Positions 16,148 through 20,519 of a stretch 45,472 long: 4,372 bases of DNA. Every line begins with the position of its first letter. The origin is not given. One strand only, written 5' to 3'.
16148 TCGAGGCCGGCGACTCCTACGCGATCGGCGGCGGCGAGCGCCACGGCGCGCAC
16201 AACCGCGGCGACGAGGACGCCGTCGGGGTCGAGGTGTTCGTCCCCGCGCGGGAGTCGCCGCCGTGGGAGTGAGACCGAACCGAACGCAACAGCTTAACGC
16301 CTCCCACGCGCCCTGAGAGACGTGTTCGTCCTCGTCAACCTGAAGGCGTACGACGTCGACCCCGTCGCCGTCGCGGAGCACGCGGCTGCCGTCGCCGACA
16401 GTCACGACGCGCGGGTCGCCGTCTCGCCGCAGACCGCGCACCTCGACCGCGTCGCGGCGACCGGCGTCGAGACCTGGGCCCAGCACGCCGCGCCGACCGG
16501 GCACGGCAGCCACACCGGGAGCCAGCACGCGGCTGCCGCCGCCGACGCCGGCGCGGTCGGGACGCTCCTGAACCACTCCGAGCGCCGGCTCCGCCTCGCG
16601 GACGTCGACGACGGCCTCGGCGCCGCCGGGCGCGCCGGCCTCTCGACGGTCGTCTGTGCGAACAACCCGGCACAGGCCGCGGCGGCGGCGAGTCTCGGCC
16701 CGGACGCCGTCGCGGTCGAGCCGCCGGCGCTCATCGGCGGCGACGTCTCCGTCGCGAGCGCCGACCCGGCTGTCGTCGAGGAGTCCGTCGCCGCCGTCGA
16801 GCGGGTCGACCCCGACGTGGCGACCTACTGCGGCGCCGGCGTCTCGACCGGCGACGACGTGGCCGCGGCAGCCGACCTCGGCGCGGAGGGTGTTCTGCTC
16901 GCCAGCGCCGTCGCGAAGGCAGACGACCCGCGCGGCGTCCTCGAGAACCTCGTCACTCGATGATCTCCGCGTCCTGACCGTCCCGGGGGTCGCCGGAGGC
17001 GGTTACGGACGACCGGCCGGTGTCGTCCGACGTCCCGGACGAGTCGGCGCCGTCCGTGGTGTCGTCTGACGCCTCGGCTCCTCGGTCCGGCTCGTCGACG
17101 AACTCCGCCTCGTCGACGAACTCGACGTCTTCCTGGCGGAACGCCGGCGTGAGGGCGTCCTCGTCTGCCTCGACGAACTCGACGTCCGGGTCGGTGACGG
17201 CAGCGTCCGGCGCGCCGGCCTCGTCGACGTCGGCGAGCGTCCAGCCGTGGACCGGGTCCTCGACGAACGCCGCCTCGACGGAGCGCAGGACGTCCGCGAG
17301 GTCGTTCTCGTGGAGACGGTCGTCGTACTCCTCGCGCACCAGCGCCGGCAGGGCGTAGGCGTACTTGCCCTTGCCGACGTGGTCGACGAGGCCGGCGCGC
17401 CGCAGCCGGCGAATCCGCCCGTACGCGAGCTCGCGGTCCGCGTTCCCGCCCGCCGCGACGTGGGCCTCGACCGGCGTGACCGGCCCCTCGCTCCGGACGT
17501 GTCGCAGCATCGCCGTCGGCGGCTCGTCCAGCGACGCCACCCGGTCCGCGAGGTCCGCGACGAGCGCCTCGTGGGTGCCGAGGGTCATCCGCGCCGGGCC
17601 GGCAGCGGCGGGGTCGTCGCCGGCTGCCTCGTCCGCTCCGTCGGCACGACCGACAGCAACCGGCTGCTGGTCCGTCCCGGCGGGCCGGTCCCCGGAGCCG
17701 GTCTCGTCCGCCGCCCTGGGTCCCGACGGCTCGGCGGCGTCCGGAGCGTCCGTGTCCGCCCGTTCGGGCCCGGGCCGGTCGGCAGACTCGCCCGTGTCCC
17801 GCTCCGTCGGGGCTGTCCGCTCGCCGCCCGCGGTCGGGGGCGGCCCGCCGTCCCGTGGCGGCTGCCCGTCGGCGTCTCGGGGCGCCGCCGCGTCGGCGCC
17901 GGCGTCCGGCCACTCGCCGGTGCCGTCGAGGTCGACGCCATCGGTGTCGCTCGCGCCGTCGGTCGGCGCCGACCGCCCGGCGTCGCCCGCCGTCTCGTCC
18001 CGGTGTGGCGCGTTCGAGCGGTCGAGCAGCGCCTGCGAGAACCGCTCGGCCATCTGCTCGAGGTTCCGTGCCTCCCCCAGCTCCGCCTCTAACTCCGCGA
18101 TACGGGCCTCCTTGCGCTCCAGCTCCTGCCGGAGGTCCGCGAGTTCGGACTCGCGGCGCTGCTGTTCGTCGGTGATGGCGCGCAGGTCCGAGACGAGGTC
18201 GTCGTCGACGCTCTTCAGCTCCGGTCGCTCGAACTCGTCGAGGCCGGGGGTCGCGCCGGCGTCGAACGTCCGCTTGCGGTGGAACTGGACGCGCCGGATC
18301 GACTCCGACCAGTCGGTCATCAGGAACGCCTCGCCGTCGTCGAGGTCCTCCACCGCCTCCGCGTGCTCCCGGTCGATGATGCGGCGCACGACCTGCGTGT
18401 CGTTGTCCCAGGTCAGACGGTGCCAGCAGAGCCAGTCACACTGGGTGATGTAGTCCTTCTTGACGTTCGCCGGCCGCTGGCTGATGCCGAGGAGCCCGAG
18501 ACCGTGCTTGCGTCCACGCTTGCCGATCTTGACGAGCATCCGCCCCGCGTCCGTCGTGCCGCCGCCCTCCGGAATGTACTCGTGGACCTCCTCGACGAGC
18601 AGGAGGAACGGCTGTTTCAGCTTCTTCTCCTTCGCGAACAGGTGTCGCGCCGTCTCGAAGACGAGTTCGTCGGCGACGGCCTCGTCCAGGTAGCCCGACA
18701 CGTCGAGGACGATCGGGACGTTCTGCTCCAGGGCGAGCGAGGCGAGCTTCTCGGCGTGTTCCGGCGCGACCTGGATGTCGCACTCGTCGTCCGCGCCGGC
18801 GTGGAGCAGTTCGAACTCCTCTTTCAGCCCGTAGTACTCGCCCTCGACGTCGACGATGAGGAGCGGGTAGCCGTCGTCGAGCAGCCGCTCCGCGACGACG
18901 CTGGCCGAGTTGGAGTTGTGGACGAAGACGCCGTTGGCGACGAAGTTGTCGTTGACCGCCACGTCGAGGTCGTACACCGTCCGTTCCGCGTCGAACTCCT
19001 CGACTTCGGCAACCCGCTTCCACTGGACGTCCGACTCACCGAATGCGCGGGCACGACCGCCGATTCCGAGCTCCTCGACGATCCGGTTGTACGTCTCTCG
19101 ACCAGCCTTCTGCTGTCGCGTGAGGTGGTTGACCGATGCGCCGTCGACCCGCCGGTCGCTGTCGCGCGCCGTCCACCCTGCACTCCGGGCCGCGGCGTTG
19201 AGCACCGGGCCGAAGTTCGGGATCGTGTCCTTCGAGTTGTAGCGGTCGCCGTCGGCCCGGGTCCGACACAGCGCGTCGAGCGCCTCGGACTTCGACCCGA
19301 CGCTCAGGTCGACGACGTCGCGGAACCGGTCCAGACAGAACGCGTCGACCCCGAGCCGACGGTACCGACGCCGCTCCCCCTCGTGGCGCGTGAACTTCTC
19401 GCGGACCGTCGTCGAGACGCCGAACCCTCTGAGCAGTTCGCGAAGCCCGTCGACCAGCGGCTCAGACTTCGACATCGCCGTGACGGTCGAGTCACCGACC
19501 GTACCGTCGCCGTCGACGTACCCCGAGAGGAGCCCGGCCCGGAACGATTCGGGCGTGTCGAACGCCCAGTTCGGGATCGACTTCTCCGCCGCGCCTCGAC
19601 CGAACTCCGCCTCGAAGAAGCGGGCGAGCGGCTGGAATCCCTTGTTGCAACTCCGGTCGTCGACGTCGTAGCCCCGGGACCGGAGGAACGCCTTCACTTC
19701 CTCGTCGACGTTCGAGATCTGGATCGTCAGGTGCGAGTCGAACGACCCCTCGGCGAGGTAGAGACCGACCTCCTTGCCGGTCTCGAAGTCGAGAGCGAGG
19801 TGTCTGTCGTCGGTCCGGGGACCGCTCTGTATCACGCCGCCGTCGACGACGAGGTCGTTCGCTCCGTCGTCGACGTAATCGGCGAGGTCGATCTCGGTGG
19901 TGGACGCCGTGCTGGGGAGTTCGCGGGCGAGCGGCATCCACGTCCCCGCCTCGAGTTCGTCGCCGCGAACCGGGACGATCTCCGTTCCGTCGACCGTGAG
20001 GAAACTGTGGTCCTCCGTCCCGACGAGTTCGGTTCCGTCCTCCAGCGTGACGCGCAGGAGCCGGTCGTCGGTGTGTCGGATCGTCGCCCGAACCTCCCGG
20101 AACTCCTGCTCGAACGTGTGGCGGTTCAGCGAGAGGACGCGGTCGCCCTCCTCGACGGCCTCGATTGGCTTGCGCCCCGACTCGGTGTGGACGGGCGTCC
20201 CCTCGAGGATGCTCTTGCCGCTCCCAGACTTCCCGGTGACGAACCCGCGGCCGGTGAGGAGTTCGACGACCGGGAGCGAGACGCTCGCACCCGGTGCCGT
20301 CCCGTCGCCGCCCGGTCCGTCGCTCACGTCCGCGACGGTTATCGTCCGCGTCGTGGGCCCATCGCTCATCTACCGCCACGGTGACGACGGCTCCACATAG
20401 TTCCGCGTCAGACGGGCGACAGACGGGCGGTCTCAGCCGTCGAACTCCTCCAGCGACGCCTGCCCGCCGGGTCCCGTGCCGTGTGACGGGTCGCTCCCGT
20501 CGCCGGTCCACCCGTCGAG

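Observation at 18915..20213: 433-aa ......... intein splits the Walker A lysine from the following serine of a HerA/FtsK-like ATPase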

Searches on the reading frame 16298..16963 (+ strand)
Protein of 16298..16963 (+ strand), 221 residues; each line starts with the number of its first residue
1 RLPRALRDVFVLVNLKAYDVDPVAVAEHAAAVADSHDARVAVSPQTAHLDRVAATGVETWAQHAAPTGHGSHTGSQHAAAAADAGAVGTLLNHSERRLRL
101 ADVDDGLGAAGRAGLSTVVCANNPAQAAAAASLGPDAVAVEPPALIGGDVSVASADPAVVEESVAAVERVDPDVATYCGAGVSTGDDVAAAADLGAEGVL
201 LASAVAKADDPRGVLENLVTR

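Call 50: search_protein_families(library=pfam, proteins=[window:16298-16963:+], max_evalue=0.00001)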
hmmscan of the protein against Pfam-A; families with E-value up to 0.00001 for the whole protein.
window:16298-16963:+ (221 aa): 1 family
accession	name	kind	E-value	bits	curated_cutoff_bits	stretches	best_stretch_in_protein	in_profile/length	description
PF00121.24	TIM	-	2.5e-30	106.2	20.1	1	10-210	2-237/245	Triosephosphate isomerase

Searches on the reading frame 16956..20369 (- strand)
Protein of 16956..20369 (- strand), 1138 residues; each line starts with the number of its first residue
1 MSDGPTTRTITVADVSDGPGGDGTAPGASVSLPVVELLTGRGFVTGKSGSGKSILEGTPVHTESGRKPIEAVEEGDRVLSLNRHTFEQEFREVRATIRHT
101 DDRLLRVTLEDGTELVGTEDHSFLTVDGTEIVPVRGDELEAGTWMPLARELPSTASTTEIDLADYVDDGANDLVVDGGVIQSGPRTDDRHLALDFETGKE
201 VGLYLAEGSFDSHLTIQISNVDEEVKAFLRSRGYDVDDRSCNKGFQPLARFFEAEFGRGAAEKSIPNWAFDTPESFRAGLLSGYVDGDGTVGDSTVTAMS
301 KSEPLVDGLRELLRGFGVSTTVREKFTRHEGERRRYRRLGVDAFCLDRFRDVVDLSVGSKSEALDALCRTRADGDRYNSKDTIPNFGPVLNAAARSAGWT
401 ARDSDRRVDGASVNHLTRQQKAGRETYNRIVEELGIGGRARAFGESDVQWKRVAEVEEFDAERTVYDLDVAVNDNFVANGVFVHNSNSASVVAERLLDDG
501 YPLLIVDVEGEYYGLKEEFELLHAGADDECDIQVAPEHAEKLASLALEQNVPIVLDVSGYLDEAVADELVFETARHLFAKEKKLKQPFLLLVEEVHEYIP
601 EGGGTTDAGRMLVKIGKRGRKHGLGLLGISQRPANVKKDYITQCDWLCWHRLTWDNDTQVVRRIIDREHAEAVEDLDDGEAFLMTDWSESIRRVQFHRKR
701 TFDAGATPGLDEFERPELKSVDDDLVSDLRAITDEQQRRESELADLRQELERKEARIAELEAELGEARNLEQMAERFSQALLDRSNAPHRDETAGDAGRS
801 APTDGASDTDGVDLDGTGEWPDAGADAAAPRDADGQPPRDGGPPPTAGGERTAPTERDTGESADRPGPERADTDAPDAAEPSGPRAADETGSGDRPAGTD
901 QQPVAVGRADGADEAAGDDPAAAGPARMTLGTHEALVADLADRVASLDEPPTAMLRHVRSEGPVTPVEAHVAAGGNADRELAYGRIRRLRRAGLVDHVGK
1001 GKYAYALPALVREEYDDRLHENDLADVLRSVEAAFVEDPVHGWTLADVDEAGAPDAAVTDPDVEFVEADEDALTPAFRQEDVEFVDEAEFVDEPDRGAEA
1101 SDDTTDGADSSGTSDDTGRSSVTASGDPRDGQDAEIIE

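Call 4: search_protein_families(library=pfam, proteins=[window:16956-20369:-], max_evalue=0.01)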
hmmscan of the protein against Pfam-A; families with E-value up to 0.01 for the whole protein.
window:16956-20369:- (1138 aa): 4 families
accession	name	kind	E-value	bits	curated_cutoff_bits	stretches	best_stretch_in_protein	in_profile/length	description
PF14890.11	Intein_splicing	-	1.2e-22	80.9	35.8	1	70-485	14-155/155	Intein splicing domain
PF14528.11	LAGLIDADG_3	-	2.3e-12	47.4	22.5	1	276-351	2-79/82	LAGLIDADG-like domain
PF01935.23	DUF87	-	0.00037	21.1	23.2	1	486-546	37-101/220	Helicase HerA, central domain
PF07591.16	PT-HINT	-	0.0014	19.3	27.7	1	60-124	2-70/137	Pretoxin HINT domain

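Call 5: search_protein_families(library=ncbifam, proteins=[window:16956-20369:-], max_evalue=0.01)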
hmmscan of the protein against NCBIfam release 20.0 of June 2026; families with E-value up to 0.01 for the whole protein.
window:16956-20369:- (1138 aa): 18 families
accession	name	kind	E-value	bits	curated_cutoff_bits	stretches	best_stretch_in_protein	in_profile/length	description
NF011491.0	PRK14898.1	equivalog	1.8e-53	181.8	783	1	77-488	125-546/860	DNA-directed RNA polymerase subunit A''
NF005852.0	PRK07773.1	equivalog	2.1e-19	69.4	780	1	74-486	422-827/886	replicative DNA helicase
NF042944.1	HerA_antiphage_2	equivalog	3.2e-13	49.3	850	1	582-686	423-532/576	anti-phage-associated helicase HerA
NF011418.0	PRK14845.1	equivalog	4.8e-12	44.5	756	2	97-381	87-325/1049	translation initiation factor IF-2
NF040819.1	helicase_HerA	equivalog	3.5e-11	42.3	970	1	572-675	388-490/561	DNA double-strand break repair helicase HerA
NF042943.1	HerA_antiphage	equivalog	4.5e-10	38.7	800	1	574-673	421-523/566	anti-phage-associated helicase HerA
NF038098.1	GyrA_w_intein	exception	2.9e-09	35.4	1850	1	255-499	314-552/1232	intein-containing DNA gyrase subunit A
NF038136.1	rSAM_Rv_intein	exception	1.6e-08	33.8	700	1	57-486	80-335/574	intein-containing Rv2578c family radical SAM protein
NF053655.1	CedD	equivalog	5.8e-07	28.5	600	1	578-684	412-513/527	DNA-translocating ATPase CedD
NF040937.1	HerA_Thermprot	equivalog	7.1e-07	28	800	1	571-683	334-448/487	DNA double-strand break repair helicase HerA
NF038162.1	RtcB_rel_intein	exception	1.9e-06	26.2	1150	0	447-487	538-580/961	intein-containing RtcB family protein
NF003159.0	PRK04132.1-4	equivalog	1.1e-05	23.7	999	0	446-499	543-598/852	replication factor C small subunit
NF045703.1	rSAM_Tes_intein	exception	2.4e-05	22.4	1700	0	258-360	444-551/1040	tetraether lipid synthase Tes, intein-containing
NF011302.0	PRK14714.1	equivalog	0.0001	20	1791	1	78-166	983-1073/1350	DNA-directed DNA polymerase II large subunit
TIGR01443.1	intein_Cterm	domain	0.00016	21.8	15.6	1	465-486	2-24/24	intein C-terminal splicing region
TIGR01445.1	intein_Nterm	domain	0.00045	21.1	24.5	1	57-125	5-83/83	intein N-terminal splicing region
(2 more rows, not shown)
